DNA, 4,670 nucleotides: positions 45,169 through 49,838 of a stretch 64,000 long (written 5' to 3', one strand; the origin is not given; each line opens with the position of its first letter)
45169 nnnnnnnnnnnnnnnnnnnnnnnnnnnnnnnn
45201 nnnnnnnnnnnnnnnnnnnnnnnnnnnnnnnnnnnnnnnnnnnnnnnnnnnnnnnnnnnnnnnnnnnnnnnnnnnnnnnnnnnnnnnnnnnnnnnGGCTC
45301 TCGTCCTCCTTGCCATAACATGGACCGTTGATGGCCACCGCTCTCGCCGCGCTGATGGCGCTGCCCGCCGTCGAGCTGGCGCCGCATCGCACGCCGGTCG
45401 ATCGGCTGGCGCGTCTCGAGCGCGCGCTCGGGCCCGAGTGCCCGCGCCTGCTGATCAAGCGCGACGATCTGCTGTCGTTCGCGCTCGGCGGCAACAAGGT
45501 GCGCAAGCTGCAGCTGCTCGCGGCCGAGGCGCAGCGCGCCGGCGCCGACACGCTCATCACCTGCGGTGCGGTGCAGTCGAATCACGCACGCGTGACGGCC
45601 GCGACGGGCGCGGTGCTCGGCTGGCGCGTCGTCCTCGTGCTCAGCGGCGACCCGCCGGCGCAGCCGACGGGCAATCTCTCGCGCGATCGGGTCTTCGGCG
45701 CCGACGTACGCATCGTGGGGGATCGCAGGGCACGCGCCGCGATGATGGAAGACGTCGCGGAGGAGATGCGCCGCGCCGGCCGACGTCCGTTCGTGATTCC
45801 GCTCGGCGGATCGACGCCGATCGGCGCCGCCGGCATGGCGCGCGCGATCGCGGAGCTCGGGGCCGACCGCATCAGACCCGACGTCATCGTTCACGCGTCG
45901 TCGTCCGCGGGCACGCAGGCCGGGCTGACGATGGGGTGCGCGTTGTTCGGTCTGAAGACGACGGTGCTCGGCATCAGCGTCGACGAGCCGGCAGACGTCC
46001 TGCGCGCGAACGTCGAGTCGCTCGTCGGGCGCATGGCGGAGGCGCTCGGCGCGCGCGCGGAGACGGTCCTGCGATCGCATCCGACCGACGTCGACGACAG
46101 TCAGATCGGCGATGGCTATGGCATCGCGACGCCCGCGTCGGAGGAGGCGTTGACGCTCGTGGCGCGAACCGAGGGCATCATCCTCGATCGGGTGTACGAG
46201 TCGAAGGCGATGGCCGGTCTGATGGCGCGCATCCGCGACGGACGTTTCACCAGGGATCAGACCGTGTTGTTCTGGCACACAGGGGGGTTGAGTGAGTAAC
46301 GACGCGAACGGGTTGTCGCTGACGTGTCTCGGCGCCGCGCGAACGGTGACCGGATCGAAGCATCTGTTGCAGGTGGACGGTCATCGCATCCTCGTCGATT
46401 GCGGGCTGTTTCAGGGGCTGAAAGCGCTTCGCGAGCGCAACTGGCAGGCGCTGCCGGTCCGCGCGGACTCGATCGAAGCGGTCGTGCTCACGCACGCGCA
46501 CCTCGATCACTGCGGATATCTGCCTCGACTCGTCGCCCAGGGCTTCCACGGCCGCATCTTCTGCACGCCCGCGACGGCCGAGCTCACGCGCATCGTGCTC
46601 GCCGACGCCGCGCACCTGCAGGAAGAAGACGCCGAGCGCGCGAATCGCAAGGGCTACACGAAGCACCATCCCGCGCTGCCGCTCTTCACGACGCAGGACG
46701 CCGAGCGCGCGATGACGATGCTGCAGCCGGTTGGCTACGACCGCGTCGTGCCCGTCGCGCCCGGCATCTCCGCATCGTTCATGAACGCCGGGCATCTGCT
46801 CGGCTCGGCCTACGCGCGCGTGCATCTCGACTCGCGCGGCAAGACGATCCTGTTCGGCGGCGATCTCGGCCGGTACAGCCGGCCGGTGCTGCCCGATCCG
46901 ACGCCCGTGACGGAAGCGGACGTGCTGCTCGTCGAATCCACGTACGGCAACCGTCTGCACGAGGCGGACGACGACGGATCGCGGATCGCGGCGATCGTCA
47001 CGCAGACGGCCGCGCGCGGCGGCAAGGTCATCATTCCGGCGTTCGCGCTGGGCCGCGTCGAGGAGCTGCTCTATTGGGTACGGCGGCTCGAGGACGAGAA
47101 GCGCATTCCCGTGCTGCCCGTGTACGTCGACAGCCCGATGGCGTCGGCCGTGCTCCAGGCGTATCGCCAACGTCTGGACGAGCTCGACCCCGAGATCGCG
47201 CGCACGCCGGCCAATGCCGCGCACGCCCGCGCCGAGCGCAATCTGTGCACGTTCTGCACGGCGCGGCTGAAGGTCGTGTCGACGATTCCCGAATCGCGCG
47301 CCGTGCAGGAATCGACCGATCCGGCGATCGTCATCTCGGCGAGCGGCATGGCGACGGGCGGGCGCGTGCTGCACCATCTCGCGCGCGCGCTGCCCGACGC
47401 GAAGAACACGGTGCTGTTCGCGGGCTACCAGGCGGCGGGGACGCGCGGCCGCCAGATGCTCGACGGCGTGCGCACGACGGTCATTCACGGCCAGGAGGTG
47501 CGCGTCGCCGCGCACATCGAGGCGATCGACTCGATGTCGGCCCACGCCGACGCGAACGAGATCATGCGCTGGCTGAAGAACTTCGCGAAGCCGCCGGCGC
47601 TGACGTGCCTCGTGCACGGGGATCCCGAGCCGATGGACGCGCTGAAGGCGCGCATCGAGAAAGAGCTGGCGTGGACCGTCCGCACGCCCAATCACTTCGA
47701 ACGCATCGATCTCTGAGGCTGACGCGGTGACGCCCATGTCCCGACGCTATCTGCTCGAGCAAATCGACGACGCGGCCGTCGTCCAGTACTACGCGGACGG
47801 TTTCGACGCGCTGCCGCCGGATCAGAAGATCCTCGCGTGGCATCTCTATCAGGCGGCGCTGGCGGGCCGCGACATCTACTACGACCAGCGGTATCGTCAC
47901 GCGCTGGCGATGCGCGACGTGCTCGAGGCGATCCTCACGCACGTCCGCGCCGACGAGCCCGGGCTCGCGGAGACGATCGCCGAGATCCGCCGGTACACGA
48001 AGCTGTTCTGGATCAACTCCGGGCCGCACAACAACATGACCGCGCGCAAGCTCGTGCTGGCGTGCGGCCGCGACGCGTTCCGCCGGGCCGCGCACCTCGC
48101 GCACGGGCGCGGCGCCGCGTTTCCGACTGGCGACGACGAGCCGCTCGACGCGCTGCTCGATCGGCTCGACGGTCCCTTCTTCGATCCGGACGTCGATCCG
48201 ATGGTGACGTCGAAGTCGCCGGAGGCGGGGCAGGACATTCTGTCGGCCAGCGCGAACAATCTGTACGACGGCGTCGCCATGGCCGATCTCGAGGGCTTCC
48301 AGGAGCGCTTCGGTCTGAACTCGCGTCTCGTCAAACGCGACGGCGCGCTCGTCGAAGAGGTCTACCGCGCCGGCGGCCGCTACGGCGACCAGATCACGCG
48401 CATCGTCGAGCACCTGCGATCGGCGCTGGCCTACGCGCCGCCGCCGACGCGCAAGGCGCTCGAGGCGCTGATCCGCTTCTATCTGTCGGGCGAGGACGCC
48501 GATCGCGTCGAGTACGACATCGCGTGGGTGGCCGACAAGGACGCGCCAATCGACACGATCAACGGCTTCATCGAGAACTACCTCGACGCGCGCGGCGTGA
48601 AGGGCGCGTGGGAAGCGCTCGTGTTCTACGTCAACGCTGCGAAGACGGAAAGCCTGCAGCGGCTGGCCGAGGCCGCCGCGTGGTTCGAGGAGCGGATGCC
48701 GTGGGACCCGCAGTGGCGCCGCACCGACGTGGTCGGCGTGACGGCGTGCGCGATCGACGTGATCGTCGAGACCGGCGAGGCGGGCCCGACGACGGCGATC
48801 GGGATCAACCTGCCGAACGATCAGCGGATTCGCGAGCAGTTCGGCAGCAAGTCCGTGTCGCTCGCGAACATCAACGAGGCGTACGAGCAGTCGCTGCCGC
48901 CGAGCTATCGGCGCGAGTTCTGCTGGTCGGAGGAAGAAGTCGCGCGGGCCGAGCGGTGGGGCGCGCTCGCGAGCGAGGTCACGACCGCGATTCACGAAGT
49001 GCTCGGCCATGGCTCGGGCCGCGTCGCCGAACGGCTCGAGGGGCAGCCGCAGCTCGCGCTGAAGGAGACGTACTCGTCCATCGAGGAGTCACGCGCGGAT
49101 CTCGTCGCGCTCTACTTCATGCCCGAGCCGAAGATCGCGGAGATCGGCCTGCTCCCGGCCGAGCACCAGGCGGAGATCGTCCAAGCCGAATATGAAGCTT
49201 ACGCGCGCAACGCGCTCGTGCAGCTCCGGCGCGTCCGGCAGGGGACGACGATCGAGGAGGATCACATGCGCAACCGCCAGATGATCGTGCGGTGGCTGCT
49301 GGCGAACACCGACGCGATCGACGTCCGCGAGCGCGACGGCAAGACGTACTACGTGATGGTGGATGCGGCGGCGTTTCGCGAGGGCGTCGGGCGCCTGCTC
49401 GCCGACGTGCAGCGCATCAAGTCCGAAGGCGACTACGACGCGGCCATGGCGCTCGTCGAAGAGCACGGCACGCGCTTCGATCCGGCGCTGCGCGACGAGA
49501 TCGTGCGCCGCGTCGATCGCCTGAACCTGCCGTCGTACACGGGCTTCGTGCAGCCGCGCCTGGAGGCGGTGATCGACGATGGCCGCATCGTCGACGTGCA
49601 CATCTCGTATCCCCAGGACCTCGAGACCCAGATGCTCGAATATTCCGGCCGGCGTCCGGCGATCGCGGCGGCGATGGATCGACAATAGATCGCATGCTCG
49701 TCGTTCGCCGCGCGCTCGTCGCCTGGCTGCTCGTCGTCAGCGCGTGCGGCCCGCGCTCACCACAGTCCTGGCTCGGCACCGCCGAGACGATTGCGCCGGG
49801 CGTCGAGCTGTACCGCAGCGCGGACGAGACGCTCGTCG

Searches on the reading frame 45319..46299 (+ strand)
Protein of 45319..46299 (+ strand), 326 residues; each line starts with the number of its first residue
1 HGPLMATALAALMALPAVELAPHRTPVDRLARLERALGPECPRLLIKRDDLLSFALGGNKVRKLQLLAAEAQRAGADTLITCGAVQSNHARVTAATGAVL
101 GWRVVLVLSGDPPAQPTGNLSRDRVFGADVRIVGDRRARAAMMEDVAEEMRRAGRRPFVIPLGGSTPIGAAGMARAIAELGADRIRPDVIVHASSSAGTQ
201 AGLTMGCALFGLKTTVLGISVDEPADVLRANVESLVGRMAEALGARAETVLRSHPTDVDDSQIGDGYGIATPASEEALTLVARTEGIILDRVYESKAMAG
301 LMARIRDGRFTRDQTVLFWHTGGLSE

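Call 53: search_protein_families(library=pfam, proteins=[window:45319-46299:+], max_evalue=0.0001)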
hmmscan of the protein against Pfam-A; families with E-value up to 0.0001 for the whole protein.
window:45319-46299:+ (326 aa): 1 family
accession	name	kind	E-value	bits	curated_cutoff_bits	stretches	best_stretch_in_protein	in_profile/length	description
PF00291.31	PALP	-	9.3e-38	130.7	35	1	19-322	2-295/295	Pyridoxal-phosphate dependent enzyme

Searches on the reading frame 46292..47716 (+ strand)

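Call 53: search_protein_families(library=pfam, proteins=[window:46292-47716:+], max_evalue=0.0001)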
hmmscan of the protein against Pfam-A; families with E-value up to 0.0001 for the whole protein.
window:46292-47716:+ (474 aa): 5 families
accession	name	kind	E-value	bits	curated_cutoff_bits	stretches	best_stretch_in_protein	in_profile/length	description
PF10996.14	Beta-Casp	-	9.3e-32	110.5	27.7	1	257-389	2-120/120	Beta-Casp domain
PF07521.17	RMMBL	-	5.2e-19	68.4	21.6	1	403-466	2-63/63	Zn-dependent metallo-hydrolase RNA specificity domain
PF12706.13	Lactamase_B_2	-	1.9e-11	44.4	27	1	31-218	1-166/200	Beta-lactamase superfamily domain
PF00753.33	Lactamase_B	-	5e-11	43.3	22.7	1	25-203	10-161/196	Metallo-beta-lactamase superfamily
PF16661.11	Lactamase_B_6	-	4e-10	39.8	27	1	25-178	1-150/193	Metallo-beta-lactamase superfamily domain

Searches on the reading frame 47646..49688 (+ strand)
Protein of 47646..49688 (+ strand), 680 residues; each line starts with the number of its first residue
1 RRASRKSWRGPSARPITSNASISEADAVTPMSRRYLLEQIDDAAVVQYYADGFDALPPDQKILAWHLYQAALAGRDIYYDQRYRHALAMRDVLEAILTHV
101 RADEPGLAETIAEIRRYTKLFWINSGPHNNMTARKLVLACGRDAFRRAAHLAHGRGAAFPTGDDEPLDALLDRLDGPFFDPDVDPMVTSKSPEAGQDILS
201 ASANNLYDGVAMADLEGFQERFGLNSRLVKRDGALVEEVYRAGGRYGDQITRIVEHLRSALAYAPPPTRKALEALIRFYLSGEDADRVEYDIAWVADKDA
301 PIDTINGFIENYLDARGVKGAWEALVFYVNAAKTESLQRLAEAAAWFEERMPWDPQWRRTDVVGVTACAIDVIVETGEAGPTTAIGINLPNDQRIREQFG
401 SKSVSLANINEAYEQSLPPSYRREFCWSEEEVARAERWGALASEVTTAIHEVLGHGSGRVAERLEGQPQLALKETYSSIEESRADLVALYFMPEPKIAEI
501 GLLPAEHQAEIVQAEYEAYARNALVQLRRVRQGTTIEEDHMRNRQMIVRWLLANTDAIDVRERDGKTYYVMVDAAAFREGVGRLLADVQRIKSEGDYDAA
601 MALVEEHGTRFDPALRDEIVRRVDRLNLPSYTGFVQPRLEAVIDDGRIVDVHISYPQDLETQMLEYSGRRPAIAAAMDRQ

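Call 53: search_protein_families(library=pfam, proteins=[window:47646-49688:+], max_evalue=0.0001)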
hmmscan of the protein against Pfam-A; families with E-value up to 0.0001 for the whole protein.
window:47646-49688:+ (680 aa): 1 family
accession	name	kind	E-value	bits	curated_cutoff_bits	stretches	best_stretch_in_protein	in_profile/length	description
PF03571.21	Peptidase_M49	-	3.9e-50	171.2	21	2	239-462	94-310/548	Peptidase family M49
